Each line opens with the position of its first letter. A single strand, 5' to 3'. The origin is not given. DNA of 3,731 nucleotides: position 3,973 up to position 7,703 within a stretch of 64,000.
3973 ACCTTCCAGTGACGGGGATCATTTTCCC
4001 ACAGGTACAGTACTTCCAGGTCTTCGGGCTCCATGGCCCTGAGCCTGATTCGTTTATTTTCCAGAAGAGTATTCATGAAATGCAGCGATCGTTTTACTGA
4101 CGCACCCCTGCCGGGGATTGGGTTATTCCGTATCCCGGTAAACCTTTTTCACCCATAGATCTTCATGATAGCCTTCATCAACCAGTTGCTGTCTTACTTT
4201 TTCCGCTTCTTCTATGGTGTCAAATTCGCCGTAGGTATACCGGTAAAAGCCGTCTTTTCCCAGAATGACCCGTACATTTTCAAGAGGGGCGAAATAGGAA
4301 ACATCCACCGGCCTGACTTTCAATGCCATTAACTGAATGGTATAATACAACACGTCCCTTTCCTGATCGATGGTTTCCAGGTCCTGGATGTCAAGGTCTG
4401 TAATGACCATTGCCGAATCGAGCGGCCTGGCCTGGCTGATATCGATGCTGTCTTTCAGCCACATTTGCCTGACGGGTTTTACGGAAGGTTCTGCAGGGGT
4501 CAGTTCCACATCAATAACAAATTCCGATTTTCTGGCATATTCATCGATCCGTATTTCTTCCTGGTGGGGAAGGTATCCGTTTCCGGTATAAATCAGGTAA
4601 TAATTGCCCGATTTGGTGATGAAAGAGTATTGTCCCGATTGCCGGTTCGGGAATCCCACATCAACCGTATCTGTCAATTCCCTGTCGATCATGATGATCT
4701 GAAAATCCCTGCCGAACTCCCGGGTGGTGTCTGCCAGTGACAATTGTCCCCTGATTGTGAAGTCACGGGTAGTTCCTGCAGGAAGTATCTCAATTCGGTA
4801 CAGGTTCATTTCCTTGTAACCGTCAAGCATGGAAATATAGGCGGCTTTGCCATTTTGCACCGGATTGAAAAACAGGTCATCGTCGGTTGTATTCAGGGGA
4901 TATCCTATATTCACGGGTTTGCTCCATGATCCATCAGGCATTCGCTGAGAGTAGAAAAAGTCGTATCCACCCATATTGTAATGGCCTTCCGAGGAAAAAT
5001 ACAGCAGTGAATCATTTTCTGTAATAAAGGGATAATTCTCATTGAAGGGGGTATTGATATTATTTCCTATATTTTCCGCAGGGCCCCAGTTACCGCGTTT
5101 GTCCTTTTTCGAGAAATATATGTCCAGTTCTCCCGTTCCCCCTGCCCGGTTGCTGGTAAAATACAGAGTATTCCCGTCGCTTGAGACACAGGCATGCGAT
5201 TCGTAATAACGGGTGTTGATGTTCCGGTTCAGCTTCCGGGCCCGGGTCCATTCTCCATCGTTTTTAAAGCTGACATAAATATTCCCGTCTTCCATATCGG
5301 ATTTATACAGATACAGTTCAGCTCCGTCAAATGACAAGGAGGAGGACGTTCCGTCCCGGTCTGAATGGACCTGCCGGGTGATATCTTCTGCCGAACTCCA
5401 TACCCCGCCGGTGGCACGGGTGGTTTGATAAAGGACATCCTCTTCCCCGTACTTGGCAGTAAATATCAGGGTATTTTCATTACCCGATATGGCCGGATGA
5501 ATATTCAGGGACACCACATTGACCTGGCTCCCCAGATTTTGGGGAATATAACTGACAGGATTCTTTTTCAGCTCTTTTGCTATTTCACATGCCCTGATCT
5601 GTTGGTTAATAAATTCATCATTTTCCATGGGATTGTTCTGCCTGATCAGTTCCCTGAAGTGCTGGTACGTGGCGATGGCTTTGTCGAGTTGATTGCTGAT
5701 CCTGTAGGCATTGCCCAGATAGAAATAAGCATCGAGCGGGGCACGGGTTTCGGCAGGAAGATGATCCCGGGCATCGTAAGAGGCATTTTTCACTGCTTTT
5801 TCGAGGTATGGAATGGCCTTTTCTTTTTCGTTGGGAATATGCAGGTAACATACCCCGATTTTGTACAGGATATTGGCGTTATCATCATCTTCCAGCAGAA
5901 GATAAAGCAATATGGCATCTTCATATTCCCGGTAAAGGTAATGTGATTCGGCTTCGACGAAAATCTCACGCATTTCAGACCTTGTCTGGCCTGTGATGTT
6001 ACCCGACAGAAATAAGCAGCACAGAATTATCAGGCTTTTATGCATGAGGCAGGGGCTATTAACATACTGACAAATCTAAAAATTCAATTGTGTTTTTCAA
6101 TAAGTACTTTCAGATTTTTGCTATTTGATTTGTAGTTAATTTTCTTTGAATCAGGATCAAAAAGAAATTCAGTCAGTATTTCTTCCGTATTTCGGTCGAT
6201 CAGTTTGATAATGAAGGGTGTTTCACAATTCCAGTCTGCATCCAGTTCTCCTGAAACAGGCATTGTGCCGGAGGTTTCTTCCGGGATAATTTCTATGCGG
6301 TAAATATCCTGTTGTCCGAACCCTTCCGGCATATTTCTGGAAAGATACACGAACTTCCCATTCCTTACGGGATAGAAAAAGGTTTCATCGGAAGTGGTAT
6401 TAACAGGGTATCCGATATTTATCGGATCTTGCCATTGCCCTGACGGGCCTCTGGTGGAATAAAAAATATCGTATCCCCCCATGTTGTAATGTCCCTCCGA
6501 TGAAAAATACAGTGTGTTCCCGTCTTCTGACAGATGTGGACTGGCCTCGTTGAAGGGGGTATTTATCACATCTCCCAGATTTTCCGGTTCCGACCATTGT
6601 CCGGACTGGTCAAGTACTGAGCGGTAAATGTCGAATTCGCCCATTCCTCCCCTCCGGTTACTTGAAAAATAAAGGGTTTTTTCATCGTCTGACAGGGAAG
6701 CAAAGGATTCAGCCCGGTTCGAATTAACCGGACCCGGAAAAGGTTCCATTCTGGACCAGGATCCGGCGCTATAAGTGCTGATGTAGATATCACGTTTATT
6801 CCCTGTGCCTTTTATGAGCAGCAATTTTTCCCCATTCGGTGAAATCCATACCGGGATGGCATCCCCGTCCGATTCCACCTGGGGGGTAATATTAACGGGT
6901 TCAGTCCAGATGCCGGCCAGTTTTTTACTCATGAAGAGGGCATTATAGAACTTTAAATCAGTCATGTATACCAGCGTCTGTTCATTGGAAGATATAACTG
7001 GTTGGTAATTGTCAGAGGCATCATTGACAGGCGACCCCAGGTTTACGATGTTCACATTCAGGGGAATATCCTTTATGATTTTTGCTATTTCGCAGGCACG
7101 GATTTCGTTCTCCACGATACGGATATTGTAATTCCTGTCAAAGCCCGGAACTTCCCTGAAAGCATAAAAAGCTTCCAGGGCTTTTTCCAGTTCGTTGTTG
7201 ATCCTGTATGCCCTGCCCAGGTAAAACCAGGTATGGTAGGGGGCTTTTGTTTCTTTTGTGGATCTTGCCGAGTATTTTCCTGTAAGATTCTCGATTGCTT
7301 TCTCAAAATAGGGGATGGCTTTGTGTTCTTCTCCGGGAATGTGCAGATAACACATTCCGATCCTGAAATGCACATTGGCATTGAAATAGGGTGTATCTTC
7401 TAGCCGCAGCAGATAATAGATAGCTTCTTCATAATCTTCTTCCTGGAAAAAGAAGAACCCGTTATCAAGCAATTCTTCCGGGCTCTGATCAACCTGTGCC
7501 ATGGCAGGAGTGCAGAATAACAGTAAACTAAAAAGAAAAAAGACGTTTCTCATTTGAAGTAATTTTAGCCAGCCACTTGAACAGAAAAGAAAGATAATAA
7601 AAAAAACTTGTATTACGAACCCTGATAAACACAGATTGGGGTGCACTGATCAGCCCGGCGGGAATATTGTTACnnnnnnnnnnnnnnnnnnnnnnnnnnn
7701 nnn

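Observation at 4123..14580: Tandem array of five PorE/TolB-like envelope proteins with swapped C-terminal anchoring modules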

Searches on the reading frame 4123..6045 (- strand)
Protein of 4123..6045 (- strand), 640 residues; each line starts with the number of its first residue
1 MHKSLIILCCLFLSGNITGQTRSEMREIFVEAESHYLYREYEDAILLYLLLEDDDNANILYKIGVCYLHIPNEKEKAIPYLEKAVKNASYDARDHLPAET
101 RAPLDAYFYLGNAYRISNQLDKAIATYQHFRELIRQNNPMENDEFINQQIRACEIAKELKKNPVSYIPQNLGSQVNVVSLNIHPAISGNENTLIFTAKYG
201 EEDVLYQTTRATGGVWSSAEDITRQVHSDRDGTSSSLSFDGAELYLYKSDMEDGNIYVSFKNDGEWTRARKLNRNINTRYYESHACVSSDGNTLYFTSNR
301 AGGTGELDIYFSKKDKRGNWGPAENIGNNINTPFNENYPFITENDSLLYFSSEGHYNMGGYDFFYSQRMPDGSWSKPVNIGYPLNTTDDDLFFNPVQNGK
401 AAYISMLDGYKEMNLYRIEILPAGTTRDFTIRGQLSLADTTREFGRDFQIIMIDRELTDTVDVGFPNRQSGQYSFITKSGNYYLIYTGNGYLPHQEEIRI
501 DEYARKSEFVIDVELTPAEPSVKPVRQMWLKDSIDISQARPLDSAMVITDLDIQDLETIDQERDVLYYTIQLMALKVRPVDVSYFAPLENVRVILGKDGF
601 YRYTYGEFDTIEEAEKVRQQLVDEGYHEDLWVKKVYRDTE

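Call 3: search_protein_families(library=pfam, proteins=[window:4123-6045:-], max_evalue=0.1)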
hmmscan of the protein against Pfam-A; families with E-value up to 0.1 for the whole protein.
window:4123-6045:- (640 aa): 11 families
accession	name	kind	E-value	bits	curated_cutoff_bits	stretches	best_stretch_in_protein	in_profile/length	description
PF07676.18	PD40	-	5.9e-11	42.5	20.9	2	274-310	3-37/38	WD40-like Beta Propeller Repeat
PF13174.12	TPR_6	-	8.7e-06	26.5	26.3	0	60-87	3-29/33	Tetratricopeptide repeat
PF13424.12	TPR_12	-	4.3e-05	24.1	30.1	0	41-87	26-74/77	Tetratricopeptide repeat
PF13181.12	TPR_8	-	0.00016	22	25.7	0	105-129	2-26/34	Tetratricopeptide repeat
PF05036.18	SPOR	-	0.00024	21.8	21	1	592-622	35-65/76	SPOR domain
PF13432.12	TPR_16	-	0.00026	21.8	32.7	0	40-92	12-65/65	Tetratricopeptide repeat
PF07719.23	TPR_2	-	0.00079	19.8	27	1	105-133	2-30/34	Tetratricopeptide repeat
PF13414.12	TPR_11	-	0.0019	18.3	26.8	1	111-128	1-18/42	TPR repeat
PF13431.12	TPR_17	-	0.0038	17.8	24.4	0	105-125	14-34/34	Tetratricopeptide repeat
PF00515.34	TPR_1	-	0.0049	17.1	27.8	1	105-128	2-25/34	Tetratricopeptide repeat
PF01466.24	Skp1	-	0.024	14.9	22.3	1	3-29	1-27/48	Skp1 family, dimerisation domain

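Call 4: search_protein_families(library=ncbifam, proteins=[window:4123-6045:-], max_evalue=0.1)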
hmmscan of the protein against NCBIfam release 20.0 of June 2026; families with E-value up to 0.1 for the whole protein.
window:4123-6045:- (640 aa): 7 families
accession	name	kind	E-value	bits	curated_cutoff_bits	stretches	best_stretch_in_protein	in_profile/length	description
NF052230.1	T9SS_PorE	exception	1e-45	156.2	600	1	41-519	41-509/648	PorE family type IX secretion system protein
NF053607.1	CHU_0125_OmpA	equivalog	7.5e-43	147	620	1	22-399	21-392/639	CHU_0125 family OmpA-like outer membrane integrity protein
TIGR02800.1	propeller_TolB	equivalog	0.00023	20.3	343.15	1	179-303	191-302/418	Tol-Pal system beta propeller repeat protein TolB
NF040959.1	MamA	equivalog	0.0038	16.7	200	1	52-129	100-164/204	magnetosome protein MamA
NF047558.1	TPR_END_plus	domain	0.03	14.3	32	0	66-88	7-29/56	TPR end-of-group domain-containing protein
TIGR02795.1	tol_pal_ybgF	equivalog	0.042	14.4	90.1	0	100-130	36-65/119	tol-pal system protein YbgF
NF038271.1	strep_PBP2X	exception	0.051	11.7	1050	1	136-233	631-726/750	penicillin-binding protein PBP2X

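Call 32: search_protein_families(library=pfam, alignment_id=A4, max_evalue=0.01)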
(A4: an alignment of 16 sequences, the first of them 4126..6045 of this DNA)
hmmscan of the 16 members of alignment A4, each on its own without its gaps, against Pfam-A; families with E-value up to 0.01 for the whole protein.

A. member 1, window:4126-6045:- (640 aa): 10 families
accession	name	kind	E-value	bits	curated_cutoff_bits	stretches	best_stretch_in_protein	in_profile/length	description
PF07676.18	PD40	-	5.9e-11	42.5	20.9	1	274-310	3-37/38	WD40-like Beta Propeller Repeat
PF13174.12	TPR_6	-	8.7e-06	26.5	26.3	0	60-87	3-29/33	Tetratricopeptide repeat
PF13424.12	TPR_12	-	4.3e-05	24.1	30.1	0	41-87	26-74/77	Tetratricopeptide repeat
PF13181.12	TPR_8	-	0.00016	22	25.7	0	105-129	2-26/34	Tetratricopeptide repeat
PF05036.18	SPOR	-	0.00024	21.8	21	1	592-622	35-65/76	SPOR domain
PF13432.12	TPR_16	-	0.00026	21.8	32.7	0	40-92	12-65/65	Tetratricopeptide repeat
PF07719.23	TPR_2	-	0.00079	19.8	27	1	105-133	2-30/34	Tetratricopeptide repeat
PF13414.12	TPR_11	-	0.0019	18.3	26.8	0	111-128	1-18/42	TPR repeat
PF13431.12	TPR_17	-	0.0038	17.8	24.4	0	105-125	14-34/34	Tetratricopeptide repeat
PF00515.34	TPR_1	-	0.0049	17.1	27.8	1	105-128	2-25/34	Tetratricopeptide repeat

B. families by the number of members that match (of 16 scanned): 17 families
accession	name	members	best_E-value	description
PF07676.18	PD40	16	6.6e-21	WD40-like Beta Propeller Repeat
PF05036.18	SPOR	6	2.3e-05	SPOR domain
PF07719.23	TPR_2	6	0.00079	Tetratricopeptide repeat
PF13174.12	TPR_6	4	8.7e-06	Tetratricopeptide repeat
PF13414.12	TPR_11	4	0.0012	TPR repeat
PF13181.12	TPR_8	3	0.00016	Tetratricopeptide repeat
PF13431.12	TPR_17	2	2.4e-05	Tetratricopeptide repeat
PF04616.20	Glyco_hydro_43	2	0.00019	Glycosyl hydrolases family 43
PF13432.12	TPR_16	2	0.00026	Tetratricopeptide repeat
PF00515.34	TPR_1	2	0.00047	Tetratricopeptide repeat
PF13424.12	TPR_12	1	4.3e-05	Tetratricopeptide repeat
PF14559.12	TPR_19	1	0.00054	Tetratricopeptide repeat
PF13620.12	CarboxypepD_reg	1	0.0015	Carboxypeptidase regulatory-like domain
PF13176.12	TPR_7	1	0.0037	Tetratricopeptide repeat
PF24681.1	Kelch_KLHDC2_KLHL20_DRC7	1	0.0056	KLHDC2/KLHL20/DRC7 Kelch-repeats domain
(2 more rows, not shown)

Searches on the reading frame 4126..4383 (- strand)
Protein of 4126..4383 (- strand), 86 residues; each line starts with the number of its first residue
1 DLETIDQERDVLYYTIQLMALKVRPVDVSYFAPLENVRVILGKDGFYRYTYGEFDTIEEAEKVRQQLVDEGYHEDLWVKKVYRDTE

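Call 59: search_solved_structures(query=A6, max_evalue=1, show_alignments=2)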
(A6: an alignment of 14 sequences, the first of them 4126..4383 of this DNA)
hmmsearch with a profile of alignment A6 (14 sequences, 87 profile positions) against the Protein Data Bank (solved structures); distinct sequences matched with E-value up to 1: 1.
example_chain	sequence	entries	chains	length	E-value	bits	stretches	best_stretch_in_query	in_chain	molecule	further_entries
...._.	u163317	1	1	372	0.24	14.8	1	43-77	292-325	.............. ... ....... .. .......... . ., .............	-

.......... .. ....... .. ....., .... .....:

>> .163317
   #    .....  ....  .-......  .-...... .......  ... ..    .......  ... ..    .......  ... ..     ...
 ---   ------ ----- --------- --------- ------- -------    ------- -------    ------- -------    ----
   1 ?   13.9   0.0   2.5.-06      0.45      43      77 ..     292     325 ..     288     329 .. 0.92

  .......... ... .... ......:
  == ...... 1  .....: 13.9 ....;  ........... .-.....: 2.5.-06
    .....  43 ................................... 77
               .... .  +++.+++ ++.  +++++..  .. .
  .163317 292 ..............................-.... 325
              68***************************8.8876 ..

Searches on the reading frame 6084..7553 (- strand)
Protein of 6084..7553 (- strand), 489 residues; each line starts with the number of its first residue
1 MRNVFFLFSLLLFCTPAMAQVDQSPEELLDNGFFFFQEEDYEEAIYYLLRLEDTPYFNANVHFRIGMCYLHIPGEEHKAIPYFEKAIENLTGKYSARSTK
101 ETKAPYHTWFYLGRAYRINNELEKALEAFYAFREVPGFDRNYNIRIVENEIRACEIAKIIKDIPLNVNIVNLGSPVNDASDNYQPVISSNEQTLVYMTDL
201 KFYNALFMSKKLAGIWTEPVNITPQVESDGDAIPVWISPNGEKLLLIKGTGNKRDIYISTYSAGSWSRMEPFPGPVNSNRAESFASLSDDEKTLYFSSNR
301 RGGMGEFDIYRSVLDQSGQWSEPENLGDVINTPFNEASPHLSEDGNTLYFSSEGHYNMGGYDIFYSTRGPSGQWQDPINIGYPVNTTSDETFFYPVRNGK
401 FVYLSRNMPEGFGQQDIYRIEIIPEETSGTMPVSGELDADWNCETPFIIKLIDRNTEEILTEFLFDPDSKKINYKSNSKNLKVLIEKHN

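Call 3: search_protein_families(library=pfam, proteins=[window:6084-7553:-], max_evalue=0.1)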
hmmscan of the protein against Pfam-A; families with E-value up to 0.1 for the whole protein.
window:6084-7553:- (489 aa): 9 families
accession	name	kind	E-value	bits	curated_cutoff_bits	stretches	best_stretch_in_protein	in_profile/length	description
PF07676.18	PD40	-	3.6e-15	55.9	20.9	2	326-364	1-37/38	WD40-like Beta Propeller Repeat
PF00515.34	TPR_1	-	8.5e-06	25.8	27.8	1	108-129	3-24/34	Tetratricopeptide repeat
PF07719.23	TPR_2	-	1.2e-05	25.5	27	1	108-129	3-24/34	Tetratricopeptide repeat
PF13432.12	TPR_16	-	0.00018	22.3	32.7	0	109-133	34-59/65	Tetratricopeptide repeat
PF13181.12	TPR_8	-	0.00035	21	25.7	0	60-88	2-29/34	Tetratricopeptide repeat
PF13424.12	TPR_12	-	0.00091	19.8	30.1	0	41-89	26-74/77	Tetratricopeptide repeat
PF13174.12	TPR_6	-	0.0078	17.2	26.3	0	63-89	4-29/33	Tetratricopeptide repeat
PF13428.12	TPR_14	-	0.043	15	23.5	0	108-134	3-29/44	Tetratricopeptide repeat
PF13431.12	TPR_17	-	0.065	14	24.4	0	108-127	15-34/34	Tetratricopeptide repeat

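Call 4: search_protein_families(library=ncbifam, proteins=[window:6084-7553:-], max_evalue=0.1)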
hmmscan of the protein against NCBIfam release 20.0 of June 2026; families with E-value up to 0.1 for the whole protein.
window:6084-7553:- (489 aa): 8 families
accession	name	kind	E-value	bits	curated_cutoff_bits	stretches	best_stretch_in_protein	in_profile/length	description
NF053607.1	CHU_0125_OmpA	equivalog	1.1e-46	159.6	620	1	28-420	22-410/639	CHU_0125 family OmpA-like outer membrane integrity protein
NF052230.1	T9SS_PorE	exception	2.5e-39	135.1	600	2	12-390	12-386/648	PorE family type IX secretion system protein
NF040959.1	MamA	equivalog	0.00021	20.8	200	1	32-88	112-167/204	magnetosome protein MamA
TIGR02800.1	propeller_TolB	equivalog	0.0004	19.4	343.15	1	179-354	190-343/418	Tol-Pal system beta propeller repeat protein TolB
NF047481.1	lipo_LIC12587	subfamily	0.0031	16.9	200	0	98-144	86-129/213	LIC12587 family lipoprotein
NF003124.0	PRK04043.1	equivalog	0.015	14.2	428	1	187-303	195-300/419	Tol-Pal system protein TolB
NF002725.1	PRK02603.1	equivalog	0.027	14.5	143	1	38-91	48-103/173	photosystem I assembly protein Ycf3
NF047371.1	FlcA_CTERM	equivalog_domain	0.027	12.9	300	1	32-108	480-556/646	periplasmic flagellar collar protein FlcA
